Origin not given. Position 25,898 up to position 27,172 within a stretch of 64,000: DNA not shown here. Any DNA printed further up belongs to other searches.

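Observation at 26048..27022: Candidate Shedu (DUF4263)-like nuclease translationally coupled to a Type III Res gene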

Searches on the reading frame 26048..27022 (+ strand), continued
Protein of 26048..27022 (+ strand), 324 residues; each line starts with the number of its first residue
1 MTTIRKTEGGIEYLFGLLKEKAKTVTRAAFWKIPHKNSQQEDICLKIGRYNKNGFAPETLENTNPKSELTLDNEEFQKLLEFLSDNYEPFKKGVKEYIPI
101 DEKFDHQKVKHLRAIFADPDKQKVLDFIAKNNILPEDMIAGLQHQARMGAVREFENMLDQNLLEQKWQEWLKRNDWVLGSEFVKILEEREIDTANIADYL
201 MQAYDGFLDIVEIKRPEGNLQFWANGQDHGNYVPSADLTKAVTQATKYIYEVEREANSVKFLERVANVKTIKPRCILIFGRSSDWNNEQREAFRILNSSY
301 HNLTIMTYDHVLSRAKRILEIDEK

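Call 19: find_encoding_contigs(protein=P0031, flank=8000, max_places=3)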
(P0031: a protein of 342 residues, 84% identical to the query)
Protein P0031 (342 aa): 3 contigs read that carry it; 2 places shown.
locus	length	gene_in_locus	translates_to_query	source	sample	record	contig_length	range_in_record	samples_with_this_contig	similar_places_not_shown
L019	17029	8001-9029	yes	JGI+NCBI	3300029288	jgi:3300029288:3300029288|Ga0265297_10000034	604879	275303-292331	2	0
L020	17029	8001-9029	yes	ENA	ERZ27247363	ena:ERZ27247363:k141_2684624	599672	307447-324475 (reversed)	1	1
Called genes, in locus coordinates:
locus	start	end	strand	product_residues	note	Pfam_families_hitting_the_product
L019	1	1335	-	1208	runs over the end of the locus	PF25791:WHD_BREX_BrxC (weak)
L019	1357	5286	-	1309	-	PF20473:MmeI_Mtase (faint), PF07669:Eco57I, PF02384:N6_Mtase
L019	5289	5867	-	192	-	PF08747:BrxB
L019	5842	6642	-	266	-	PF08849:BrxA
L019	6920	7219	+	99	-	PF18908:DUF5663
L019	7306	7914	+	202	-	-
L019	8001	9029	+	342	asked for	PF14082:SduA_C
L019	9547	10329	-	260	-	-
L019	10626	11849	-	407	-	PF01935:DUF87, PF10412:TrwB_AAD_bind (weak)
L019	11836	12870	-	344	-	-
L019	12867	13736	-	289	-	-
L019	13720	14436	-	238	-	-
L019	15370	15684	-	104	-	-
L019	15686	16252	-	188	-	-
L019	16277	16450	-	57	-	-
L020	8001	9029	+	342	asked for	PF14082:SduA_C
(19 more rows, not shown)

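Call 20: find_encoding_contigs(protein=P0072, flank=8000, max_places=3)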
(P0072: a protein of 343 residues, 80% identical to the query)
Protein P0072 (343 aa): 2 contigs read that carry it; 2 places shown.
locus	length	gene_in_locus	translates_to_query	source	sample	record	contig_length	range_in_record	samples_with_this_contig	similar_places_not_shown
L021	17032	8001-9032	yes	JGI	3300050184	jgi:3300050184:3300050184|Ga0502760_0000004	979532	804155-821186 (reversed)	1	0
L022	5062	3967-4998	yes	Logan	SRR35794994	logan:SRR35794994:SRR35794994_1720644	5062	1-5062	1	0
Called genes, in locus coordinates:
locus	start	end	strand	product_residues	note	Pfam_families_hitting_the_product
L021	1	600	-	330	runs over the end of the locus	PF21694:DNA_pol3_delta_C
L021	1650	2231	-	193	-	PF06821:Ser_hydrolase, PF12697:Abhydrolase_6 (weak), PF12146:Hydrolase_4 (faint)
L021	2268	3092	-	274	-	PF13495:Phage_int_SAM_4, PF00589:Phage_integrase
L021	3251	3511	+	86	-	PF12961:DUF3850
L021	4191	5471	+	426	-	PF12844:HTH_19 (weak), PF13560:HTH_31, PF01381:HTH_3, PF13443:HTH_26 (weak), PF03602:Cons_hypoth95 (faint), PF02086:MethyltransfD12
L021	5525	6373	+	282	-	PF02086:MethyltransfD12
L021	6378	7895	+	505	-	PF09491:RE_AlwI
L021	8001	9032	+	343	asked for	PF14082:SduA_C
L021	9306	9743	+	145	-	-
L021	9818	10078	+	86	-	-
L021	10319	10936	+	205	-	PF10544:T5orf172, PF13455:MUG113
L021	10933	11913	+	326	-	PF13651:EcoRI_methylase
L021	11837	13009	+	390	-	PF03235:GmrSD_N, PF01844:HNH, PF14279:HNH_5 (weak)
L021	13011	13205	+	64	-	-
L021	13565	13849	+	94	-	-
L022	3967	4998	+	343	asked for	PF14082:SduA_C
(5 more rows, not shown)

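Call 27: find_related_loci(query=window:26048-27022:+, collection=metagenome_contigs, flank=7000)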
Query window:26048-27022:+ (324 aa) in metagenome_contigs; peptide patterns used: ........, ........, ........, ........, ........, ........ (x = any residue, [..] = any of these).
86 stretches matched a pattern; 39 encode a relative of the query (tblastn E <= 1e-3); 39 distinct loci.
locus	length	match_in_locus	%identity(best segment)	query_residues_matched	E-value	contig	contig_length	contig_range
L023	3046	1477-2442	90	1-323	0e+0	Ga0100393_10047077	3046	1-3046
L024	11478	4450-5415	90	1-323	0e+0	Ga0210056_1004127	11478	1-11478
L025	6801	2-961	90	3-323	0e+0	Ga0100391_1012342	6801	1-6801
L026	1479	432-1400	88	1-323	0e+0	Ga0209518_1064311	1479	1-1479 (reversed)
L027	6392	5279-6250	88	1-324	0e+0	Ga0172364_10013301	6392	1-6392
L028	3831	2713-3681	87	1-323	0e+0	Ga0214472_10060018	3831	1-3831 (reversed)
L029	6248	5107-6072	89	1-323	0e+0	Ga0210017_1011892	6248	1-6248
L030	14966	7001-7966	88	1-323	0e+0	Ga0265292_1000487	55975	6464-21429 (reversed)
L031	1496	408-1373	88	1-323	0e+0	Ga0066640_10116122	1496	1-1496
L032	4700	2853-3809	87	1-319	0e+0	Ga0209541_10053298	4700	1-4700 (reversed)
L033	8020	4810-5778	86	1-323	0e+0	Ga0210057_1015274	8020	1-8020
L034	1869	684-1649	88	1-323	0e+0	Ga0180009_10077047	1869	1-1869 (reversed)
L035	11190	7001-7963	87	1-322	0e+0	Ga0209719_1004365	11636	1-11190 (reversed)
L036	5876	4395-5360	86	1-323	0e+0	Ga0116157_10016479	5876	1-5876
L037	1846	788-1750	86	1-322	0e+0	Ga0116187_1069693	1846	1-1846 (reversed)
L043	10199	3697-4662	83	1-323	0e+0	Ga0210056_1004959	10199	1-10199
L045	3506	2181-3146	82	1-323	0e+0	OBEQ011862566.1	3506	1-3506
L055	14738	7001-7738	82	1-247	1e-137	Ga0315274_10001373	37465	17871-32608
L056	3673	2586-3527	60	11-323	4e-136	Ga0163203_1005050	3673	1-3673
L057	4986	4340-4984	88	1-216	1e-129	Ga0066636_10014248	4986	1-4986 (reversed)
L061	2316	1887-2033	76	1-49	3e-19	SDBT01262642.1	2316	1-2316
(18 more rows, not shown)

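Call 37: search_protein_families(library=pfam, proteins=[L027:4446-5273:+, L043:2867-3685:+, L061:248-1861:+, L007:2854-3864:+, L007:963-2876:+, L056:123-2327:+, L045:1023-2045:+, L055:6026-6847:+, L006:9200-9871:+, L004:9365-9913:+], max_evalue=0.001)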
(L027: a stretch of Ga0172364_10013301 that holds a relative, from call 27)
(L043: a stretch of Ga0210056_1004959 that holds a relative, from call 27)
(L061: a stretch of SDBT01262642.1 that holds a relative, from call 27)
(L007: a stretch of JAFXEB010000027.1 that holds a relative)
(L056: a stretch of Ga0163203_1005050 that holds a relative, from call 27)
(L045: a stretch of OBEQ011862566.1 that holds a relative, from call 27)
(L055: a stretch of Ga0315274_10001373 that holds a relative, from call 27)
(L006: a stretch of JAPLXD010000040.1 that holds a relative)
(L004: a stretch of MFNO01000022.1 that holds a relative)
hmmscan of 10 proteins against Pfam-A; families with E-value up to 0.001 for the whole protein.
L027:4446-5273:+ (276 aa): 2 families
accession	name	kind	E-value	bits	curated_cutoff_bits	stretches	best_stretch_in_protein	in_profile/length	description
PF01555.25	N6_N4_Mtase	-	1e-64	219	26.7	1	43-271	1-221/221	DNA methylase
PF03602.21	Cons_hypoth95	-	0.00017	21.8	24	0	21-54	92-125/182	Conserved hypothetical protein 95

L043:2867-3685:+ (273 aa): 1 family
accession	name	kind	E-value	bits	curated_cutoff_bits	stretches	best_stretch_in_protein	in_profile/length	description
PF01555.25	N6_N4_Mtase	-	8e-27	95.1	26.7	2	17-101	133-221/221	DNA methylase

L061:248-1861:+ (538 aa): 6 families
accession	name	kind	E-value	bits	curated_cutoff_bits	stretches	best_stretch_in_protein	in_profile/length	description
PF22837.1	M_Eco57I_C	-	3.5e-36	125.5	27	1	254-471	4-220/283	Type II methyltransferase M.Eco57I, C-terminal domain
PF07669.17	Eco57I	-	1.1e-15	58.6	25.3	1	92-198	69-168/171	Eco57I restriction-modification methylase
PF02384.22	N6_Mtase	-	2.8e-09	37.2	20.4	1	11-217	20-234/311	N-6 DNA Methylase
PF13649.12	Methyltransf_25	-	1.3e-05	26.2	27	1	42-115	1-74/97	Methyltransferase domain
PF20473.4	MmeI_Mtase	-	0.00017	21.3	27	0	94-180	122-211/259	MmeI, DNA-methyltransferase domain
PF13489.12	Methyltransf_23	-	0.00097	19.3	27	0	25-109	9-86/164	Methyltransferase domain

L007:2854-3864:+ (337 aa): 1 family
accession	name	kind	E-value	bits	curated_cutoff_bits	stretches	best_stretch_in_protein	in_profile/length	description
PF01420.25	Methylase_S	-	3.7e-32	112.3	22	2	183-325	3-150/168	Type I restriction modification DNA specificity domain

L007:963-2876:+ (638 aa): 4 families
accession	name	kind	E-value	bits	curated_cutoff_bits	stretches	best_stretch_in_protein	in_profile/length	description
PF02384.22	N6_Mtase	-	4.9e-32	111.9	20.4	1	307-541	15-244/311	N-6 DNA Methylase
PF07669.17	Eco57I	-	3.8e-06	27.5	25.3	1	371-507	15-165/171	Eco57I restriction-modification methylase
PF20473.4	MmeI_Mtase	-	0.00017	21.3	27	1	337-395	20-84/259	MmeI, DNA-methyltransferase domain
PF01170.24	UPF0020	-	0.00087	19.5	22.3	0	328-429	20-131/197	RMKL-like, methyltransferase domain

L056:123-2327:+ (735 aa): 0 families

L045:1023-2045:+ (341 aa): 2 families
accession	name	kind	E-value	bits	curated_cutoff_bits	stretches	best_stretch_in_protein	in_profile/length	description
PF13614.12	AAA_31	-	2.1e-18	67.3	27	1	7-204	5-161/177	AAA domain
PF01656.29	CbiA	-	6e-07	29.9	25.4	1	7-261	2-65/125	CobQ/CobB/MinD/ParA nucleotide binding domain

L055:6026-6847:+ (274 aa): 1 family
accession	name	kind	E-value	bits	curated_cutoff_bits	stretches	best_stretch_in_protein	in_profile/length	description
PF02086.21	MethyltransfD12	-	3.5e-39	135.5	22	1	12-250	1-253/253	D12 class N6 adenine-specific DNA methyltransferase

L006:9200-9871:+ (224 aa): 0 families

L004:9365-9913:+ (183 aa): 0 families

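Call 38: predict_structure(alignment_id=A3)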
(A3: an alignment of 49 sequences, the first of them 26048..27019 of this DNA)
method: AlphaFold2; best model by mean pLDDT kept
length: 324 residues; sequences in the alignment: 49
mean_pLDDT: 65.2   pTM: 0.54
mean pLDDT of the five models: 65.2, 60.1, 55.2, 54.6, 52.9
residues with pLDDT >= 90: 12; 70-90: 138; 50-70: 73; < 50: 101
segments of 3 or more residues with pLDDT < 50: 1-12, 17-37, 39-53, 55-73, 86-104, 106-113
pLDDT, mean of each block of 10 residues (from residue 1): 37 47 45 45 45 45 41 53 49 38 46 49 61 63 80 88 81 81 62 73 69 65 74 83 85 82 68 82 86 87 88 88 60
secondary structure, 60 per line:
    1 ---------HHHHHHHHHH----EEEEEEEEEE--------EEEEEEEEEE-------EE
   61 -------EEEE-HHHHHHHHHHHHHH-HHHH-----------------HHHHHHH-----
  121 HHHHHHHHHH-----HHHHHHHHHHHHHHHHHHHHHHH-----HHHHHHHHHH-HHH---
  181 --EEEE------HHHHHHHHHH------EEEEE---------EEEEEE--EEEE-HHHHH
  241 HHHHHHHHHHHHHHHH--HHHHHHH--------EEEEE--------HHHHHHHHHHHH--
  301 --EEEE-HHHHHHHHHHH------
elements in order: H10-19 E24-33 E42-51 E68-71 H73-86 H88-91 H109-115 H121-130 H136-158 H164-173 E183-186 H193-202 E209-213 E223-228 E231-234 H236-256 H259-265 E274-278 H287-298 E303-306 H308-318

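Call 41: search_protein_families(library=pfam, proteins=[L027:2590-4497:+, L030:4385-6223:+, L030:2569-4389:+, L030:1715-2572:+, L057:2617-3465:+, L057:1690-2544:+, L057:179-1690:+, L043:425-2863:+, L055:4875-6038:+, L055:3741-4871:+], max_evalue=0.001)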
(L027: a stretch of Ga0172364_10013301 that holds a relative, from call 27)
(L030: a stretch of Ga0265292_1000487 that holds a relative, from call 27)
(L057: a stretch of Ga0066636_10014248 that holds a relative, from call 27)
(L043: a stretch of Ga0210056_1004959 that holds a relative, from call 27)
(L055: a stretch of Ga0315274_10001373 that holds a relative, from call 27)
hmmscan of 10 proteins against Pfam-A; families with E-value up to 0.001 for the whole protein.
L027:2590-4497:+ (636 aa): 1 family
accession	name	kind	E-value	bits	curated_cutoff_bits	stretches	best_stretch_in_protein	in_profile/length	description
PF09491.16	RE_AlwI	-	3.1e-84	283.9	23.1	1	126-578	2-441/441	AlwI restriction endonuclease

L030:4385-6223:+ (613 aa): 1 family
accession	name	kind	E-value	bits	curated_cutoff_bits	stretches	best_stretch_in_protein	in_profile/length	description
PF09491.16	RE_AlwI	-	1.3e-79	268.7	23.1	1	104-556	2-441/441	AlwI restriction endonuclease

L030:2569-4389:+ (607 aa): 4 families
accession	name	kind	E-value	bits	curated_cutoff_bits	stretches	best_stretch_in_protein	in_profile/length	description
PF04002.20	RadC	-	1.1e-36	125.8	22.1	1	108-219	4-116/121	RadC-like JAB domain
PF02086.21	MethyltransfD12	-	5.9e-33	115.1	22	1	283-525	1-228/253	D12 class N6 adenine-specific DNA methyltransferase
PF20582.4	UPF0758_N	-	6.9e-22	77.8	27.1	1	8-81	2-76/77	UPF0758 N-terminal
PF03602.21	Cons_hypoth95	-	0.00029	21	24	0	460-498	97-140/182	Conserved hypothetical protein 95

L030:1715-2572:+ (286 aa): 2 families
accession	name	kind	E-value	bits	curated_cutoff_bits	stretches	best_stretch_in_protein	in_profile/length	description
PF14267.11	DUF4357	-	6.9e-20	71.2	38.4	1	227-280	2-54/54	Domain of unknown function (DUF4357)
PF18755.6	RAMA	-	0.00024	21.4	35.2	0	247-283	60-97/107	Restriction Enzyme Adenine Methylase Associated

L057:2617-3465:+ (283 aa): 2 families
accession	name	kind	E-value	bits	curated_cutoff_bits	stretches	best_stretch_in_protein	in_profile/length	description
PF13091.12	PLDc_2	-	3.5e-10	40.3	27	1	18-120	23-118/132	PLD-like domain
PF09565.16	RE_NgoFVII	-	1.8e-05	24.6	23.8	1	30-136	43-149/162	NgoFVII restriction endonuclease N-terminal PLD domain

L057:1690-2544:+ (285 aa): 1 family
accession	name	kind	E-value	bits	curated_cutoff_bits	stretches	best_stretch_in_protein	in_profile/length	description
PF02498.22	Bro-N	-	6.9e-09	36.7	25.6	1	17-111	2-92/96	BRO family, N-terminal domain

L057:179-1690:+ (504 aa): 7 families
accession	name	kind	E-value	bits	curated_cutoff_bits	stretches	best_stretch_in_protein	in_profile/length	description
PF02086.21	MethyltransfD12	-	6.5e-32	111.7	22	1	249-481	1-218/253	D12 class N6 adenine-specific DNA methyltransferase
PF04002.20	RadC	-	3.9e-24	85.3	22.1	1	115-185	46-116/121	RadC-like JAB domain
PF01381.28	HTH_3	-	1.7e-12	47.6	23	1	14-69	1-55/55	Helix-turn-helix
PF12844.13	HTH_19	-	8.2e-10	38.9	30.2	1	13-70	3-59/64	Helix-turn-helix domain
PF13443.12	HTH_26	-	7.3e-09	36.2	22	1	13-72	1-60/63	Cro/C1-type HTH DNA-binding domain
PF13560.12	HTH_31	-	1.1e-06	29.3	27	1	14-69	6-61/64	Helix-turn-helix domain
PF03602.21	Cons_hypoth95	-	0.00039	20.6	24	0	424-462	95-138/182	Conserved hypothetical protein 95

L043:425-2863:+ (813 aa): 2 families
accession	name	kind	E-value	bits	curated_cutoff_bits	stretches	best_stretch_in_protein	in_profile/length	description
PF01555.25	N6_N4_Mtase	-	1.8e-10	41.6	26.7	1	29-80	161-212/221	DNA methylase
PF02086.21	MethyltransfD12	-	0.00068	19.9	22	1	42-121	11-89/253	D12 class N6 adenine-specific DNA methyltransferase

L055:4875-6038:+ (388 aa): 0 families

L055:3741-4871:+ (377 aa): 2 families
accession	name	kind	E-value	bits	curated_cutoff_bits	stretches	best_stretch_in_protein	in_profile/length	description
PF01555.25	N6_N4_Mtase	-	3.7e-39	135.4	26.7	1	126-364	3-219/221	DNA methylase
PF20582.4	UPF0758_N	-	9.8e-13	48.4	27.1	1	8-77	8-76/77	UPF0758 N-terminal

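Call 42: fold_search(model_id=the predicted structure, library=pdb)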
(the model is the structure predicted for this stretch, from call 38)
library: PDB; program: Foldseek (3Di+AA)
matches with E <= 10: 801; with E <= 0.001: 5
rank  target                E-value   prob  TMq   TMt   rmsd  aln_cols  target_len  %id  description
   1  8ti8_C                1.4e-10  1.00  0.48  0.58   8.4       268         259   21  CryoEM structure of Shedu from Bacillus cereus (released 2024-07-31)
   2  8ti8_A                3.7e-10  1.00  0.47  0.63   5.8       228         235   22  CryoEM structure of Shedu from Bacillus cereus (released 2024-07-31)
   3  8ti9_A                4.7e-10  1.00  0.46  0.70   4.8       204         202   22  CryoEM structure of octamer assembly of Shedu nuclease domain from Bacillus cereus (released 2024-07-31)
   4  8ti8_D                6.4e-10  1.00  0.46  0.56   9.5       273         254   20  CryoEM structure of Shedu from Bacillus cereus (released 2024-07-31)
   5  8ti8_B                1.7e-09  1.00  0.45  0.62   5.1       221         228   22  CryoEM structure of Shedu from Bacillus cereus (released 2024-07-31)
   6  9p0p                  2.2e-02  0.18  0.16  0.17  20.4       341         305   11  Crystal structure of 23S rRNA methyltransferase Cfr, apoenzyme (released 2025-07-16)
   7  2c1g                  5.3e-02  0.11  0.15  0.13  20.9       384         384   11  Structure of Streptococcus pneumoniae peptidoglycan deacetylase (SpPgdA) (released 2005-09-15)
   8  5y5v_F                6.7e-02  0.16  0.14  0.17  13.9       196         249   10  Crystal structure of a novel Pyrethroid Hydrolase PytH (S78A) (released 2018-08-15)
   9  3fpj_A                8.1e-02  0.12  0.14  0.16  17.2       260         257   13  Crystal Structure of E81Q mutant of MtNAS in complex with S-ADENOSYLMETHIONINE (released 2009-10-06)
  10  1kh1_D                9.1e-02  0.14  0.11  0.10  15.4       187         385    9  Crystal Structure of Thermus thermophilus HB8 Argininosuccinate Synthetase (released 2002-04-03)
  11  6hcd_B                1.3e-01  0.35  0.16  0.36  12.8       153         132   12  Structure of universal stress protein from Archaeoglobus fulgidus (released 2018-08-29)
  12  1kh1_C                1.6e-01  0.12  0.12  0.10  15.1       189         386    8  Crystal Structure of Thermus thermophilus HB8 Argininosuccinate Synthetase (released 2002-04-03)
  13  4a57_A                2.0e-01  0.05  0.10  0.06  27.7       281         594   10  CRYSTAL STRUCTURE OF TOXOPLASMA GONDII NUCLEOSIDE TRIPHOSPHATE DIPHOSPHOHYDROLASE 3 (NTPDASE3) (released 2011-11-30)
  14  4xfj_B                2.1e-01  0.07  0.12  0.10  16.7       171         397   16  Crystal structure of Argininosuccinate synthase from Mycobacterium thermoresistibile in complex with AMPPNP and Argini (released 2015-01-14)
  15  4mb0_A                2.4e-01  0.05  0.10  0.12  19.4       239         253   12  Crystal structure of TON1374 (released 2014-08-06)
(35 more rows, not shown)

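Call 47: search_protein_families(library=pfam, proteins=[L007:3878-4327:+], max_evalue=10)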
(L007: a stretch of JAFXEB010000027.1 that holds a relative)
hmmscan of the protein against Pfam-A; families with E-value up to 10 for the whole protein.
L007:3878-4327:+ (150 aa): 1 family
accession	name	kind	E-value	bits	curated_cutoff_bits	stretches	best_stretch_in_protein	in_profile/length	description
PF12109.13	CXCR4_N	-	0.12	12.9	26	1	80-95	2-16/33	CXCR4 Chemokine receptor N terminal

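Call 53: find_related_loci(query=window:26048-27019:+, collection=viral_contigs, flank=6000)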
Query window:26048-27019:+ (324 aa) in viral_contigs; peptide patterns used: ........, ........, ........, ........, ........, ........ (x = any residue, [..] = any of these).
7 stretches matched a pattern, but none encodes a relative of the query by tblastn (E <= 1e-3).

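Call 81: predict_structure(alignment_id=A5)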
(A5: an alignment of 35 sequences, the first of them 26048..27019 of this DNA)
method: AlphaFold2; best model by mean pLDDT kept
length: 324 residues; sequences in the alignment: 35
mean_pLDDT: 83.7   pTM: 0.61
mean pLDDT of the five models: 83.7, 82.2, 80.6, 79.5, 79.1
residues with pLDDT >= 90: 118; 70-90: 156; 50-70: 50; < 50: 0
segments of 3 or more residues with pLDDT < 50: none
pLDDT, mean of each block of 10 residues (from residue 1): 81 89 88 75 85 65 69 93 88 75 59 68 72 73 89 94 90 86 79 78 86 87 92 95 94 87 85 91 94 94 94 91 65
secondary structure, 60 per line:
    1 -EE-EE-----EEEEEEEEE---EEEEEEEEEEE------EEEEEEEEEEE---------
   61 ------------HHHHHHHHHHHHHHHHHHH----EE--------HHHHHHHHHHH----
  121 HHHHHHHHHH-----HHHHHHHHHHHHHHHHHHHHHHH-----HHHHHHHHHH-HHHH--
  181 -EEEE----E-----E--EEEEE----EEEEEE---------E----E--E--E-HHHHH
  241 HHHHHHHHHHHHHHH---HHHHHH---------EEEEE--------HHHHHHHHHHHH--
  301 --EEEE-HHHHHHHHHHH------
elements in order: E12-20 E24-34 E41-51 H73-91 H106-116 H121-130 H136-158 H164-173 H175-178 E182-185 E199-203 E208-213 H236-255 H259-264 E274-278 H287-298 E303-306 H308-318
